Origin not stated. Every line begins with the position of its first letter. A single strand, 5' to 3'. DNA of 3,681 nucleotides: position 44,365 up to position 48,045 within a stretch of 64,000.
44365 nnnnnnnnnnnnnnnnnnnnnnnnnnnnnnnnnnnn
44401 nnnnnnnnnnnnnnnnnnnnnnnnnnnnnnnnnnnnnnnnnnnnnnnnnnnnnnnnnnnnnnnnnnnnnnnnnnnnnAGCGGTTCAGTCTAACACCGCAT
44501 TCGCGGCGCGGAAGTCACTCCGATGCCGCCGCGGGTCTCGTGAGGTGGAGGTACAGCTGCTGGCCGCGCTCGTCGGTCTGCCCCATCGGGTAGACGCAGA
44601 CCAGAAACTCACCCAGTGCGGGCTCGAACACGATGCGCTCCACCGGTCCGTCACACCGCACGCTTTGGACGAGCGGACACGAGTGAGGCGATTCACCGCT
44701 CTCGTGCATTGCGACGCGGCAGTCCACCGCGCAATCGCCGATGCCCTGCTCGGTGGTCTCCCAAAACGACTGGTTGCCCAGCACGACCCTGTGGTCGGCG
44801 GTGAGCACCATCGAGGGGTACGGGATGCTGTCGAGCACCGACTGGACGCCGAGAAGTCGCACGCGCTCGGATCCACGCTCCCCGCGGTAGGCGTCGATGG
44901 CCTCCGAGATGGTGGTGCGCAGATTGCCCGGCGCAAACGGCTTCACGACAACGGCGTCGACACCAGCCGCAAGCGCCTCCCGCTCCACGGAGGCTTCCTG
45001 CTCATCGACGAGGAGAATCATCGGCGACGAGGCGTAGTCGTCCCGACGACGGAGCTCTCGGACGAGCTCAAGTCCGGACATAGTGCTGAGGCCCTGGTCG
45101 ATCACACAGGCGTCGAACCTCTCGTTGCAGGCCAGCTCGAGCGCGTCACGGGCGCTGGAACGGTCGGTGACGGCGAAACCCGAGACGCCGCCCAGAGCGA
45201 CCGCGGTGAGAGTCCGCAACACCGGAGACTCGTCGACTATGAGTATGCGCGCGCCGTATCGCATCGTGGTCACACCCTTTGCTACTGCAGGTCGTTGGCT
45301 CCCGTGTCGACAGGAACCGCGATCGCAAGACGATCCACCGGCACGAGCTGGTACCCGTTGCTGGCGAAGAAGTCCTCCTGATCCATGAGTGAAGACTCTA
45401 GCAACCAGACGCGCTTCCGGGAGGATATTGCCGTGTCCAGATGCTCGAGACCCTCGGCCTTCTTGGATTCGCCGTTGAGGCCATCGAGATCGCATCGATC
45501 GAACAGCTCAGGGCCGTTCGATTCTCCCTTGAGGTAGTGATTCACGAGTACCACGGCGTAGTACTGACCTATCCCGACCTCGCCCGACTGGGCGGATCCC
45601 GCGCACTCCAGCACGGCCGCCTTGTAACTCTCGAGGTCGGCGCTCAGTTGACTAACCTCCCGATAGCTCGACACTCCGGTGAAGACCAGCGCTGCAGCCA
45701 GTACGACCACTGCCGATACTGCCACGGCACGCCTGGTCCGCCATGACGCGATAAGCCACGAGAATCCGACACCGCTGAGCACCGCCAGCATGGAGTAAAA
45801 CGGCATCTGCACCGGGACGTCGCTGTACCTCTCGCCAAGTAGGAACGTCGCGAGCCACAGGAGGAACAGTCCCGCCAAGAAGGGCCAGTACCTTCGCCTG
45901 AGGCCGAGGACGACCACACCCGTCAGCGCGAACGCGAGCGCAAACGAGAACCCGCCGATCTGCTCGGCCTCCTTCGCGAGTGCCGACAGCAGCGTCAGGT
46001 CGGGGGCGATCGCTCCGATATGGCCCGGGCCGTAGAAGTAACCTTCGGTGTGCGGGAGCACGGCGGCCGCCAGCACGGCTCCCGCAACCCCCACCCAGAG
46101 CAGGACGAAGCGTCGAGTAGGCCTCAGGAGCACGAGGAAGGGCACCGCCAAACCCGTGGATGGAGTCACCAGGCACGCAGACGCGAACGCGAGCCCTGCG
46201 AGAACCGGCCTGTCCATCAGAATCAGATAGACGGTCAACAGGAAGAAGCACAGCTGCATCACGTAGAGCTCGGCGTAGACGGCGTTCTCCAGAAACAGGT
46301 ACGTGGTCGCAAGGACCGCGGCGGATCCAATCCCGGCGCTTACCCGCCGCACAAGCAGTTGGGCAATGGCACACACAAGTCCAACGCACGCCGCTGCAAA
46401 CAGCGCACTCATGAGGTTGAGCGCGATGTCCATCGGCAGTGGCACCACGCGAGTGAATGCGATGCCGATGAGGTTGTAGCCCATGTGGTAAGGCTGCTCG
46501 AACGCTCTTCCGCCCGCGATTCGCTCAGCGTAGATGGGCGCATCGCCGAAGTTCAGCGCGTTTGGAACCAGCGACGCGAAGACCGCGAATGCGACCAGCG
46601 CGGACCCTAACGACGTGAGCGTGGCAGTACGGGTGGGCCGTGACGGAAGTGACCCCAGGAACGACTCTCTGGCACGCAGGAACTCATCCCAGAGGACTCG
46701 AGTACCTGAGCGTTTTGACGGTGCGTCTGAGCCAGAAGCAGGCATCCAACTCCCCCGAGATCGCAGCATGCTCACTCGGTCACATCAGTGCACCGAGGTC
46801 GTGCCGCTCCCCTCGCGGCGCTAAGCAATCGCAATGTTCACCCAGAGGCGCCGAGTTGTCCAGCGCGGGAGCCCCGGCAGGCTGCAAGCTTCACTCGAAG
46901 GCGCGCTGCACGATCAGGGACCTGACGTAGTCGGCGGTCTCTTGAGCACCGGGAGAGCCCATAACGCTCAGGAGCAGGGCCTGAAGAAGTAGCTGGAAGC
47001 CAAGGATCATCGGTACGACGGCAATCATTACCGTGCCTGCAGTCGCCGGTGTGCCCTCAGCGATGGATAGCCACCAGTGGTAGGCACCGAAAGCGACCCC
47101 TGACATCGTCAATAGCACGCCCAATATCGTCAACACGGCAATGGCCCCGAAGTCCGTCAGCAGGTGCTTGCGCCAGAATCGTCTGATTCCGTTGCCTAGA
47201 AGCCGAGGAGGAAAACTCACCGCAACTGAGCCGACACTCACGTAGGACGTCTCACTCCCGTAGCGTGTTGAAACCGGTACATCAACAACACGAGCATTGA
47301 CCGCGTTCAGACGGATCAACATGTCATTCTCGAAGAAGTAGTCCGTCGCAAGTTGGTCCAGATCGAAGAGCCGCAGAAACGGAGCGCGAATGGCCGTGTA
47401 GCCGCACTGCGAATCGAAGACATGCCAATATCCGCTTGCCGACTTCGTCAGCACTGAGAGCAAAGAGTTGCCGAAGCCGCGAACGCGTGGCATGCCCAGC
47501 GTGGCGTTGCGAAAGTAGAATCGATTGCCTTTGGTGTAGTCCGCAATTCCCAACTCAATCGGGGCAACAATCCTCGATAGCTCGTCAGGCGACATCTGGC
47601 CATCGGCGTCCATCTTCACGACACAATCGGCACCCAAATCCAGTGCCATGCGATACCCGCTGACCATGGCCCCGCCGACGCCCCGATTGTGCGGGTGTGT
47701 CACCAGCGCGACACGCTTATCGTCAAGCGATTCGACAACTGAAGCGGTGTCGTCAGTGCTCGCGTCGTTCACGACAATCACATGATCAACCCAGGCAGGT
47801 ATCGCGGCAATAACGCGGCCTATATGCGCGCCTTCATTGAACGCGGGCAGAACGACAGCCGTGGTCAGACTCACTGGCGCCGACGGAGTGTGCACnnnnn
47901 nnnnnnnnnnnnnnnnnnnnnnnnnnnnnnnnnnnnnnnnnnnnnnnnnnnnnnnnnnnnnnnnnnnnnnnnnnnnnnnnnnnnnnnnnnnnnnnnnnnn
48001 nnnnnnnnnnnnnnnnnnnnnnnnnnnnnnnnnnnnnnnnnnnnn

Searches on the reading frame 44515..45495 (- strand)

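Call 15: search_protein_families(library=pfam, proteins=[window:44515-45495:-], max_evalue=0.001)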
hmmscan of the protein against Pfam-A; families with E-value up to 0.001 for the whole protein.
window:44515-45495:- (326 aa): 1 family
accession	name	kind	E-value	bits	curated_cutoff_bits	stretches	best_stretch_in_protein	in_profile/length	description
PF00072.30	Response_reg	-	1.6e-19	70.5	30.2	1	84-196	1-110/111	Response regulator receiver domain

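Call 66: search_protein_families(library=ncbifam, proteins=[window:44515-45495:-], max_evalue=0.00001)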
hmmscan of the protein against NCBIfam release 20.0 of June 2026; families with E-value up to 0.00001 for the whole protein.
window:44515-45495:- (326 aa): 40 families (the best 25 are shown)
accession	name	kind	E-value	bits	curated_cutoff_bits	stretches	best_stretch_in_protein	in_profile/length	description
TIGR02154.1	PhoB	equivalog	2e-15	56.7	296.2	1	82-212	3-132/226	phosphate regulon transcriptional regulator PhoB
NF008469.0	PRK11361.1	equivalog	2.2e-10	39.8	714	1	82-201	5-121/461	acetoacetate metabolism transcriptional regulator AtoC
NF008296.0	PRK11083.1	equivalog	4e-10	39.5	273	1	83-196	5-114/228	two-component system response regulator CreB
NF041733.1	resp_reg_CseB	equivalog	8.5e-10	38.4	350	1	83-197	2-112/228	two-component system response regulator CseB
NF006900.1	PRK09390.1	equivalog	8.6e-10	38.5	255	1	82-205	5-125/203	response regulator FixJ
NF007820.0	PRK10529.1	equivalog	3.2e-09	36.5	325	1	83-201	3-117/225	two-component system response regulator KdpE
NF045944.1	ResRegRpaBCyano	equivalog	3.5e-09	36.4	330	1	85-202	1-114/229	response regulator transcription factor RpaB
NF053854.1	RespRegPhoBBctds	equivalog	3.6e-09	36.3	270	1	84-194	1-109/225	two-component system response regulator PhoB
NF007928.2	PRK10643.1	equivalog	8.7e-09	35.3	330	1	83-206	2-122/216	two-component system response regulator PmrA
NF007005.1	PRK09468.1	equivalog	1.1e-08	34.9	331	1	82-197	4-116/237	osmolarity response regulator transcription factor OmpR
NF011695.0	PRK15115.1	equivalog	1.3e-08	34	763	1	78-202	3-124/445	two-component system response regulator GlrR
NF047465.1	hybrid_HK_LvrA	exception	1.4e-08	33.2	1200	1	73-196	459-580/819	hybrid histidine kinase/response regulator LvrA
NF052313.1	T9SS_RR_PorX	equivalog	1.6e-08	33.8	300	1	105-202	23-118/513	T9SS response regulator signal transducer PorX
NF033117.2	vanR_ACDEGLN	exception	2e-08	34.1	350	1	84-196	1-109/226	VanR-ABDEGLN family response regulator transcription factor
NF008078.0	PRK10816.1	equivalog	2e-08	34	336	1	83-188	2-104/223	two-component system response regulator PhoP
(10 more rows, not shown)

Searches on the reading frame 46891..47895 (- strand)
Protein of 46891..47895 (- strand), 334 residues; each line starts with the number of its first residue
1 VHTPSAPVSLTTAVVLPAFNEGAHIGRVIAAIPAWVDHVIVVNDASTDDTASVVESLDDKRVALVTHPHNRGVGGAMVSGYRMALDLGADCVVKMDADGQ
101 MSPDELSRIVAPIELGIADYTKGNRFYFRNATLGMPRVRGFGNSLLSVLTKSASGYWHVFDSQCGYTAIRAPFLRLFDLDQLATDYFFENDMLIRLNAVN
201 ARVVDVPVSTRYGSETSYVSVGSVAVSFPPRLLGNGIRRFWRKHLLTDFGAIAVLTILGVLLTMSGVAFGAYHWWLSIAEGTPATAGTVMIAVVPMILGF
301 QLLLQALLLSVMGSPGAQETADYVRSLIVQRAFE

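Call 15: search_protein_families(library=pfam, proteins=[window:46891-47895:-], max_evalue=0.001)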
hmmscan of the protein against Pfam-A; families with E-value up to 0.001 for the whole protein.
window:46891-47895:- (334 aa): 2 families
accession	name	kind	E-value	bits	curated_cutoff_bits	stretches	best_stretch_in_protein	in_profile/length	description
PF00535.33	Glycos_transf_2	-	1.2e-22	81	23.3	1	14-173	2-163/168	Glycosyl transferase family 2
PF13641.12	Glyco_tranf_2_3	-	2.1e-07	31.7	27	1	12-113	3-111/230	Glycosyltransferase like family 2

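Call 66: search_protein_families(library=ncbifam, proteins=[window:46891-47895:-], max_evalue=0.00001)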
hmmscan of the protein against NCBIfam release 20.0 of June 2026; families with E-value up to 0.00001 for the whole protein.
window:46891-47895:- (334 aa): 8 families
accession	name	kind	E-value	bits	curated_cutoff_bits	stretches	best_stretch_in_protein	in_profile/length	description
TIGR04182.1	glyco_TIGR04182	equivalog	9.6e-21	74.4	325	1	13-308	3-278/293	S-layer glycoprotein N-glycosyltransferase AglJ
NF058614.1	PPMAGASynPpgS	equivalog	6.1e-18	65.1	370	1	14-140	4-129/226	polyprenyl-phospho-N-acetylgalactosaminyl synthase PpgS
TIGR03937.1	PgaC_IcaA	equivalog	1.1e-08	34.5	422.3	1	12-114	47-151/407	poly-beta-1,6-N-acetyl-D-glucosamine synthase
NF041391.1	DPhHxTase_Halo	equivalog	1.2e-07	31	375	1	18-179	3-155/213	dolichyl-phosphate hexose transferase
NF050113.1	gal_furan_GlfT1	equivalog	3.8e-07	29.7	330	1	28-104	20-95/290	galactofuranosyltransferase GlfT1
NF053846.1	glyco_with_XrtP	equivalog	3.8e-07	29.1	520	1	14-116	45-161/440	XrtP-associated glycosyltransferase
NF010496.0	PRK13915.1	equivalog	4.3e-07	29.3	262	1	11-113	32-142/307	glucosyl-3-phosphoglycerate synthase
TIGR03965.1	mycofact_glyco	equivalog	1.5e-06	27.3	280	1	11-103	75-169/467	mycofactocin biosynthesis glycosyltransferase MftF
